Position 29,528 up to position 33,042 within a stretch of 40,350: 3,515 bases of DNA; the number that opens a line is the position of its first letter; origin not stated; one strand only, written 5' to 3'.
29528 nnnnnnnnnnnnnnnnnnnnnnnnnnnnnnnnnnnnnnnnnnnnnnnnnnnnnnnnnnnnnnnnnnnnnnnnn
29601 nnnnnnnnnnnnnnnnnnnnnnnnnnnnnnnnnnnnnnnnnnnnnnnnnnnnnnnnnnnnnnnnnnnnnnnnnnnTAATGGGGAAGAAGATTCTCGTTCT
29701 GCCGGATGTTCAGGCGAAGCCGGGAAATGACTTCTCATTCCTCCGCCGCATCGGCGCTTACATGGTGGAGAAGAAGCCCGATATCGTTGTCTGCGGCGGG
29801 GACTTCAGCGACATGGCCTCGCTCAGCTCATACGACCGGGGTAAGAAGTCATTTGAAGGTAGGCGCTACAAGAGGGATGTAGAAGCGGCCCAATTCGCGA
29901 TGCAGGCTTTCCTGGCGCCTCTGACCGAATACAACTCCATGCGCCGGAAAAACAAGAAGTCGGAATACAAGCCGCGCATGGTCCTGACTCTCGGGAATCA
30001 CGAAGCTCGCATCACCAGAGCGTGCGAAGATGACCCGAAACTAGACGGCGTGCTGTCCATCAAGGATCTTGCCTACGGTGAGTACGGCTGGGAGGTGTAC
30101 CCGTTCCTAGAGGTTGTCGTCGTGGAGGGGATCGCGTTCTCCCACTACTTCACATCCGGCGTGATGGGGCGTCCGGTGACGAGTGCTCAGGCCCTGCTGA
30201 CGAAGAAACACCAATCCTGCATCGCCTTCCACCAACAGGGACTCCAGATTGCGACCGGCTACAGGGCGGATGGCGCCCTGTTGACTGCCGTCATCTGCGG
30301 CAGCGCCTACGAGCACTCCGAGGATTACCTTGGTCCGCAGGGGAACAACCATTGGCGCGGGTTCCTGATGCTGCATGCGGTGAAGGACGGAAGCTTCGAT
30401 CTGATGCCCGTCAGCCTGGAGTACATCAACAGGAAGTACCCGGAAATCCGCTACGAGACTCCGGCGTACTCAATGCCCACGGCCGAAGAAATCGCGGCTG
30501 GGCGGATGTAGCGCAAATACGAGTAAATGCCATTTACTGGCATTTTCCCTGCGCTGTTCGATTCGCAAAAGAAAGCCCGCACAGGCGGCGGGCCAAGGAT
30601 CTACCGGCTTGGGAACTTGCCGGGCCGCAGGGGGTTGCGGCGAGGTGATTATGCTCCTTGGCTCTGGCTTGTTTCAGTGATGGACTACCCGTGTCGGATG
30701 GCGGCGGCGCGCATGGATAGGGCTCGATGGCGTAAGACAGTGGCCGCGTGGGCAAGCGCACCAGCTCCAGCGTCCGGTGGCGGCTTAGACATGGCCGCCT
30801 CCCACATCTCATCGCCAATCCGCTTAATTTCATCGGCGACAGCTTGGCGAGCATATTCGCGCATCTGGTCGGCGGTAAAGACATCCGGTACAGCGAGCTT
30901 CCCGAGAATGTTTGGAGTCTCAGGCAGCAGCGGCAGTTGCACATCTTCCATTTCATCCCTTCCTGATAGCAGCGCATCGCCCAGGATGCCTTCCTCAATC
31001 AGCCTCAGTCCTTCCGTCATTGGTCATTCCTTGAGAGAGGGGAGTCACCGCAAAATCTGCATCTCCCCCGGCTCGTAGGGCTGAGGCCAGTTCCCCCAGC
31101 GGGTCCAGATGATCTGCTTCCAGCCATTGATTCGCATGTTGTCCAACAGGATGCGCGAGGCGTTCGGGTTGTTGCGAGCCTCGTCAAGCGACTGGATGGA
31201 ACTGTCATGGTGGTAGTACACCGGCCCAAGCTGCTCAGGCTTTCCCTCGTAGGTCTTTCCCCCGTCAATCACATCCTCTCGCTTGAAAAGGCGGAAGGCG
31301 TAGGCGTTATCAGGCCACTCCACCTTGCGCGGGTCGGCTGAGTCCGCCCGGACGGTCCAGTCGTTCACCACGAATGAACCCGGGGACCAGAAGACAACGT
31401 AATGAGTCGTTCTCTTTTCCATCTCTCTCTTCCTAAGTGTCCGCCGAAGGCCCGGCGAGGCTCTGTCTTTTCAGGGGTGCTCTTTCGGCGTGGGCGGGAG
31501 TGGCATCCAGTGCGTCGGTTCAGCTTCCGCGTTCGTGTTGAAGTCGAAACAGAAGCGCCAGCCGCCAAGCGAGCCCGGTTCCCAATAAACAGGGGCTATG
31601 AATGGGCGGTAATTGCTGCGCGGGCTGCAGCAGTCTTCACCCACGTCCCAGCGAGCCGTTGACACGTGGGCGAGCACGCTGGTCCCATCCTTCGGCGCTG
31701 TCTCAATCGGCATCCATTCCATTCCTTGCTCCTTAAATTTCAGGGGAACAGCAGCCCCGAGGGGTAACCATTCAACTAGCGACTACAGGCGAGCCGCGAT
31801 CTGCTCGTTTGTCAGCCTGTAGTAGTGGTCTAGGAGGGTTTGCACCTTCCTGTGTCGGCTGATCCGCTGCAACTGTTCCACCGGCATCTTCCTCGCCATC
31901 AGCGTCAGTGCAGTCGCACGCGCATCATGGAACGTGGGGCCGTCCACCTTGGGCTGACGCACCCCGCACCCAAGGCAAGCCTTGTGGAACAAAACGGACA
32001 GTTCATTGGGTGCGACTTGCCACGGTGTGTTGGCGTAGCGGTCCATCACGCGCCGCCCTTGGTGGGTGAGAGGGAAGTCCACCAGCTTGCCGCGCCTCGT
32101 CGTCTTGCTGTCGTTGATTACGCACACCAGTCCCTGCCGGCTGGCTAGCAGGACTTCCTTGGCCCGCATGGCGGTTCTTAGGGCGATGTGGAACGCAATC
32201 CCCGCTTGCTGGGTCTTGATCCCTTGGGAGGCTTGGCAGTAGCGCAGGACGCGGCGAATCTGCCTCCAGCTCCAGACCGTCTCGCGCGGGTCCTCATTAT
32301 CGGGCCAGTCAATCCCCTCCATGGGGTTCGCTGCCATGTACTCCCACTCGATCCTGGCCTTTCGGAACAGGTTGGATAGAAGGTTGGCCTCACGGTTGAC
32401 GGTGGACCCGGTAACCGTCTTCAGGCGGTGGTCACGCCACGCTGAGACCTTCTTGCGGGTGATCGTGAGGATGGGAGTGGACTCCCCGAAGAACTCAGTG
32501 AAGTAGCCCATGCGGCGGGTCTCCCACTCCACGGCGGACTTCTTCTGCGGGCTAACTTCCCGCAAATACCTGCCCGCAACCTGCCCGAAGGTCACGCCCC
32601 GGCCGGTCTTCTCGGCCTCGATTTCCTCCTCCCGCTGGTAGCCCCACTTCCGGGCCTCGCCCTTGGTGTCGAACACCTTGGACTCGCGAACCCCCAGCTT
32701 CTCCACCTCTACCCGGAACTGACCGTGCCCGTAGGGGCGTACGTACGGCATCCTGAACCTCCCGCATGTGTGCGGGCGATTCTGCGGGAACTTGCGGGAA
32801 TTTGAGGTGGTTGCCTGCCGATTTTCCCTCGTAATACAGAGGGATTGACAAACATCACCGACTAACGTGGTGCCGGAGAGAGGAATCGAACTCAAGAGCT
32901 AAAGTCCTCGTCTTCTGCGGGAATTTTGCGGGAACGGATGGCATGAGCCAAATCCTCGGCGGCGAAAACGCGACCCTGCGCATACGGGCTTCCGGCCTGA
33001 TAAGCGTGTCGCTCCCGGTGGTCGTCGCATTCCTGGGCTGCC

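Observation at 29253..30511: Phage-encoded minimal HslV-like threonine peptidase translationally coupled to a metallophosphoesterase, appended after the lysis cassette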

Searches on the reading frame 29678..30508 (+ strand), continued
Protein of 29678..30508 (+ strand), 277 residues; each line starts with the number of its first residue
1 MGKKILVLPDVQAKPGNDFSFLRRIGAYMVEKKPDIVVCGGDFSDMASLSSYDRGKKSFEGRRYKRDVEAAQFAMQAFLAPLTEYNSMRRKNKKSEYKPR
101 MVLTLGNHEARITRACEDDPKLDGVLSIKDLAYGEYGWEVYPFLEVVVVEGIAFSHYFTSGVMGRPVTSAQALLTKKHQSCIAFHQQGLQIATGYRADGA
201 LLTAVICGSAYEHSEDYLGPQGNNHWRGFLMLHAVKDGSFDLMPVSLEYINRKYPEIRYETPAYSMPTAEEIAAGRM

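Call 68: fold_search(model_id=the predicted structure, library=pdb)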
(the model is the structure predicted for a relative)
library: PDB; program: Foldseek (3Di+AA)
matches with E <= 10: 1179; with E <= 0.001: 50
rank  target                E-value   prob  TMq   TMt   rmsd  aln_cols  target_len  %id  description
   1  2xmo_A                6.8e-06  1.00  0.37  0.27  11.4       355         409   12  The crystal structure of Lmo2642 (released 2011-02-23)
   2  3ib7                  8.1e-06  1.00  0.42  0.40   9.0       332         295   13  Crystal structure of full length Rv0805 (released 2009-09-29)
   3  2xmo_B                1.2e-05  1.00  0.38  0.27  14.1       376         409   11  The crystal structure of Lmo2642 (released 2011-02-23)
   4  4tug_F                1.3e-05  1.00  0.42  0.39   7.3       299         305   14  Crystal structure of MjMre11-DNA2 complex (released 2014-10-15)
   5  3av0_A                1.3e-05  1.00  0.43  0.34   6.8       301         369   15  Crystal structure of Mre11-Rad50 bound to ATP S (released 2011-05-25)
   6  7dog_A                1.5e-05  1.00  0.38  0.34  10.7       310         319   12  Crystal structure of a nuclease and capping domain of SbcD from Staphylococcus aureus (released 2021-05-05)
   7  4fbw_A                1.7e-05  1.00  0.47  0.36   7.0       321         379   12  Crystal structure of an unfused Mre11-Nbs1 complex with two manganese ions per active site (released 2012-06-20)
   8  5b4b_B                2.5e-05  1.00  0.42  0.47   6.9       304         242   10  Crystal structure of LpxH with lipid X in spacegroup C2 (released 2016-09-28)
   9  9a6c_B                2.5e-05  1.00  0.37  0.23  16.0       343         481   12  Integrative model of YYDD-YYDB by crosslinking MS and deep learning (released 2024-09-18)
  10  5dny_A                3.6e-05  1.00  0.43  0.35   6.8       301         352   14  Structure of the ATPrS-Mre11/Rad50-DNA complex (released 2016-02-24)
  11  4tug_B                4.9e-05  1.00  0.39  0.36   7.4       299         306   14  Crystal structure of MjMre11-DNA2 complex (released 2014-10-15)
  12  6wii                  5.2e-05  1.00  0.39  0.44   7.5       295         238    9  Crystal structure of the K. pneumoniae LpxH/JH-LPH-41 complex (released 2020-07-29)
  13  3qfm_B                5.5e-05  1.00  0.44  0.48   8.9       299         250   12  Crystal structure of Streptococcal asymmetric Ap4A hydrolase and phosphodiesterase Spr1479/SapH (released 2011-08-24)
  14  7ss7                  5.9e-05  1.00  0.41  0.47   7.4       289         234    9  Crystal structure of Klebsiella LpxH in complex with JH-LPH-50 (released 2023-04-12)
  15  3d03_A                6.2e-05  1.00  0.41  0.42  14.6       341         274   12  1.9A structure of Glycerophoshphodiesterase (GpdQ) from Enterobacter aerogenes (released 2008-10-14)
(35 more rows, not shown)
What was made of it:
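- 29678..30511 (+): Divergent calcineurin-like metallophosphoesterase (277 aa), class A / phrog_221, lacking the N-terminal HTH that most paired relatives carry. Foldseek finds a generic MPE fold: Rv0805, Mre11/SbcD, LpxH (call 68).
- Closest known: Mre11/SbcD nucleases. Same: Among the best structural matches (call 68).
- Mre11 and SbcD are among the best structural matches (call 68). The MPE fold matches are generic (TM 0.35-0.5) and include cyclic-nucleotide, Ap4A and lipid phosphodiesterases (call 68), so the substrate is open. The structural matches include the cyclic-nucleotide phosphodiesterase Rv0805 and an Ap4A hydrolase (call 68).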

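Call 69: find_related_loci(query=A4, collection=viral_contigs, flank=4000)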
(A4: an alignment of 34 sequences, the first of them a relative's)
Query A4 (277 aa) in viral_contigs; peptide patterns used: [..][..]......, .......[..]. (x = any residue, [..] = any of these).
600 stretches matched a pattern (row limit reached: there are more); 596 encode a relative of the query (tblastn E <= 1e-3); the best 80 are kept; 80 distinct loci.
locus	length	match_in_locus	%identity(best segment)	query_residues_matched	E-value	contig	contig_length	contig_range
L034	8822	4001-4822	84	4-277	1e-163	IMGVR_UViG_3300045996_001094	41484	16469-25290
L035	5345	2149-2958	70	4-277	2e-134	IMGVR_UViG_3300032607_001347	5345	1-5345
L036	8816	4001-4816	66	1-276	8e-130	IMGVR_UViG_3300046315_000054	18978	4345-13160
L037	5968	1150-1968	71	2-277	2e-133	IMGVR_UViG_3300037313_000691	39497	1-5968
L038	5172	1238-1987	70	6-255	9e-125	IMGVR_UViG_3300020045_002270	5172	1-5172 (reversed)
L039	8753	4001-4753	70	4-254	8e-124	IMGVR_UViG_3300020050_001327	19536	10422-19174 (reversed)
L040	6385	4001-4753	70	4-254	2e-123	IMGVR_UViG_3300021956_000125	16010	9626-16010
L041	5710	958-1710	69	4-254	4e-123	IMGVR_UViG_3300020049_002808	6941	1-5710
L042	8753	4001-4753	69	4-254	5e-123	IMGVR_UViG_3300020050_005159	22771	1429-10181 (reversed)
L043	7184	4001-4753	67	4-254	1e-122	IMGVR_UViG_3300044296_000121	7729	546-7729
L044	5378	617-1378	69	4-257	8e-123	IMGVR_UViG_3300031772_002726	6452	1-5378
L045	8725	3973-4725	70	4-254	4e-122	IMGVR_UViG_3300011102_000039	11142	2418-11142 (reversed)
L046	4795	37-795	68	4-256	6e-122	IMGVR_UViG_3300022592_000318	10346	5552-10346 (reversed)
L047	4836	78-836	68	4-256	1e-121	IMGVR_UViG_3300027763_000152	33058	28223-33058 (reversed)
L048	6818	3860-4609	69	2-255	5e-121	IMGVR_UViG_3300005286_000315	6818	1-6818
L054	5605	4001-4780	67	2-265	1e-119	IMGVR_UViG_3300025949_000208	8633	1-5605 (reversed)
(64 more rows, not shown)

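Call 74: search_protein_families(library=phrogs, proteins=[L030:3624-4001:+, L036:3439-3789:+, L054:3396-3779:+, L034:3732-3998:+], max_evalue=0.1)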
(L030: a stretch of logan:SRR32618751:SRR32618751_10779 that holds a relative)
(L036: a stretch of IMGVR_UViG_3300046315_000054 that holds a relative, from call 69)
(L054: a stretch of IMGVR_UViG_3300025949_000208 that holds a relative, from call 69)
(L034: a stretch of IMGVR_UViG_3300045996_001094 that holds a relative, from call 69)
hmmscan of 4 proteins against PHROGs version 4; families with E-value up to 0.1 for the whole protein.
L030:3624-4001:+ (126 aa): 1 family
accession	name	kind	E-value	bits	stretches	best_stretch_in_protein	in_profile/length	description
phrog_1233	-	unknown function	0.012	15.8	1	73-121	57-107/306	-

L036:3439-3789:+ (117 aa): 0 families

L054:3396-3779:+ (128 aa): 1 family
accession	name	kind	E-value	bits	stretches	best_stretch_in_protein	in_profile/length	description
phrog_20282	-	unknown function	0.086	13.9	0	65-83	18-36/57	-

L034:3732-3998:+ (89 aa): 7 families
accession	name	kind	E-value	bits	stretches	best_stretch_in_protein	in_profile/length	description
phrog_1233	-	unknown function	2.2e-17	64.2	1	2-87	6-104/306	-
phrog_13742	-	other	2.8e-05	24.8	1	23-80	35-95/248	peptidase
phrog_37197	-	unknown function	0.00043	20.9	1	17-81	29-97/166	-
phrog_1006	-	unknown function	0.007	17.1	1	13-65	29-86/155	-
phrog_87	-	other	0.017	15.8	1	26-60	64-98/227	metallo-protease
phrog_6361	-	unknown function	0.022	15.4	1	42-71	76-107/203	-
phrog_3768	-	unknown function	0.052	14.4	1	9-66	34-93/216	-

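Call 76: search_solved_structures(query=A5, max_evalue=10, show_alignments=2)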
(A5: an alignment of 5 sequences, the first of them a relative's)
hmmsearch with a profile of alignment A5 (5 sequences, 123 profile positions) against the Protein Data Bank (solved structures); distinct sequences matched with E-value up to 10: 6.
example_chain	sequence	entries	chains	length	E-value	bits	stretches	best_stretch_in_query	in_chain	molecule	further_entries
1xax_A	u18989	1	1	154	0.84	12.8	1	75-115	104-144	Hypothetical UPF0054 protein HI0004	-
6mdx_A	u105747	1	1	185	1.3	12.3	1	74-110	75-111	SprT-like domain-containing protein Spartan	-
6mdw_A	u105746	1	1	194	1.3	12.2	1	74-110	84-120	SprT-like domain-containing protein Spartan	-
3dte_A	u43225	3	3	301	2.1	11.6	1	69-111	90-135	IrrE protein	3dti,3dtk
8ap6_J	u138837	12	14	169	2.4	11.4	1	13-45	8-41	ATPTB6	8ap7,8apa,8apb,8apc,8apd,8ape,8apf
8gac_A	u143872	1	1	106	7.2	9.8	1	81-121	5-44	CTLA-4 binder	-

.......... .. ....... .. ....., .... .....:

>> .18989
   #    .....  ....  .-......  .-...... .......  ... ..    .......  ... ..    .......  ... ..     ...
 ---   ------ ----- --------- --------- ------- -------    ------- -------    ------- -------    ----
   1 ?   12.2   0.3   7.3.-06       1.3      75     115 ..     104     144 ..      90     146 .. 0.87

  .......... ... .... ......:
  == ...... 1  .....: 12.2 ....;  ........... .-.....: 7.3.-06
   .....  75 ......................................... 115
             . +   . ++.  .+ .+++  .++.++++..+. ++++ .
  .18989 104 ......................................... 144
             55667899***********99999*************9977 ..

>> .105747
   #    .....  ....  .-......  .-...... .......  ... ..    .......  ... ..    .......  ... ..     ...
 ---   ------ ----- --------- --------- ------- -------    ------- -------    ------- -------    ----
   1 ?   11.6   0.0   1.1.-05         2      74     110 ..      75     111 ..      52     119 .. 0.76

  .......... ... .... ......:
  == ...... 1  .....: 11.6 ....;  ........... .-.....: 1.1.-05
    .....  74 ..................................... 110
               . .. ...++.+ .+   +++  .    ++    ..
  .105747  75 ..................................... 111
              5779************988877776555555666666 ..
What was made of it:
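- On Zincin metallopeptidases (for the HExxH proteins that replace PPH in sister loci): PDB matches to Spartan, IrrE and YbeY are not significant (call 76).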

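Call 100: fold_search(model_id=the predicted structure, library=viral)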
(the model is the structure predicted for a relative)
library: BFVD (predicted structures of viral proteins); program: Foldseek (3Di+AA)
matches with E <= 10: 617; with E <= 0.001: 80
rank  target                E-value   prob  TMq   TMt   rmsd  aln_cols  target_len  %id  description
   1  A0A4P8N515            9.5e-33  1.00  0.84  0.70   2.7       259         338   43  Metallo-dependent phosphatase [Rheinheimera phage vB_RspM_Barba19A]
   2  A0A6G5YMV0            3.7e-29  1.00  0.82  0.73   2.6       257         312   39  (no name in the UniProt tables at hand)
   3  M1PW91                4.4e-14  1.00  0.41  0.73   5.5       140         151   35  (no name in the UniProt tables at hand)
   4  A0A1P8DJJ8            1.8e-12  1.00  0.64  0.56   4.7       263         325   20  (no name in the UniProt tables at hand)
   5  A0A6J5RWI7            3.1e-12  1.00  0.63  0.44   5.2       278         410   19  Calcineurin-like phosphoesterase domain-containing protein [uncultured Caudovirales phage]
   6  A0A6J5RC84            1.0e-11  1.00  0.66  0.45   9.5       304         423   18  MPP_superfamily domain containing protein [uncultured Caudovirales phage]
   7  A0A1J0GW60            1.4e-11  1.00  0.64  0.46   4.5       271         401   15  Metallo-dependent phosphatase domain protein [Streptomyces phage BRock]
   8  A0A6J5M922            2.0e-11  1.00  0.59  0.55   6.0       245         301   19  Calcineurin-like phosphoesterase domain, lpxH type [uncultured Caudovirales phage]
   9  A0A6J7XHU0            2.6e-11  1.00  0.63  0.50   4.6       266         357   16  Calcineurin-like phosphoesterase domain, ApaH type [uncultured Caudovirales phage]
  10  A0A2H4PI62            3.3e-11  1.00  0.55  0.59   7.4       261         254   17  Metallophosphoesterase [Streptomyces phage WRightOn]
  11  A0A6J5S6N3            2.7e-10  1.00  0.61  0.61   5.6       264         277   18  Calcineurin-like phosphoesterase domain, ApaH type [uncultured Caudovirales phage]
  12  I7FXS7                1.2e-09  1.00  0.57  0.47   5.8       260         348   16  Calcineurin-like phosphoesterase domain-containing protein [Pectobacterium phage PP1]
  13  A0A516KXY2            2.1e-09  1.00  0.55  0.68   5.4       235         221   19  (no name in the UniProt tables at hand)
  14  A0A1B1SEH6            3.8e-09  1.00  0.55  0.48   6.0       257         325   14  Phosphoesterase [Pseudomonas phage Andromeda]
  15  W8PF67                8.5e-09  1.00  0.58  0.38   6.5       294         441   15  Putative metallophosphatase [Microbacterium phage vB_MoxS-ISF9]
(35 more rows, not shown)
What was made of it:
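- On Calcineurin-like metallophosphoesterase (PF00149): Foldseek finds many MPE structures at E of about 1e-5 (call 68) and viral MPEs at TM up to 0.84 (call 100).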

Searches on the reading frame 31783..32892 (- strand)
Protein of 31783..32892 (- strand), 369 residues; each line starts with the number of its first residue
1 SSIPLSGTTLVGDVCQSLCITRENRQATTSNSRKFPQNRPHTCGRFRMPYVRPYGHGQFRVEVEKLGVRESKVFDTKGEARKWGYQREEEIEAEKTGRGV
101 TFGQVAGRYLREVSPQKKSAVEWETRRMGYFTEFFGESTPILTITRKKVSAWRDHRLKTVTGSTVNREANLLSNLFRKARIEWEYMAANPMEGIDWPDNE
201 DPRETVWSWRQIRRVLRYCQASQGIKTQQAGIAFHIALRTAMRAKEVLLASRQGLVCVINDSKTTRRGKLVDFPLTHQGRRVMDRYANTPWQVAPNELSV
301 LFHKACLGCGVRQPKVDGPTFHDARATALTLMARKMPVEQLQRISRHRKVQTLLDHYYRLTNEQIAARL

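Call 45: search_protein_families(library=phrogs, proteins=[window:31783-32892:-], max_evalue=0.00001)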
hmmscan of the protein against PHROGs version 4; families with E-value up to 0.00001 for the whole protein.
window:31783-32892:- (369 aa): 2 families
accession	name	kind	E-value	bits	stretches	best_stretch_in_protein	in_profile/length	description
phrog_1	-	integration and excision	2e-36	127.4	1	48-365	113-440/611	integrase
phrog_216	-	integration and excision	7.6e-14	52.5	1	166-367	15-231/301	integrase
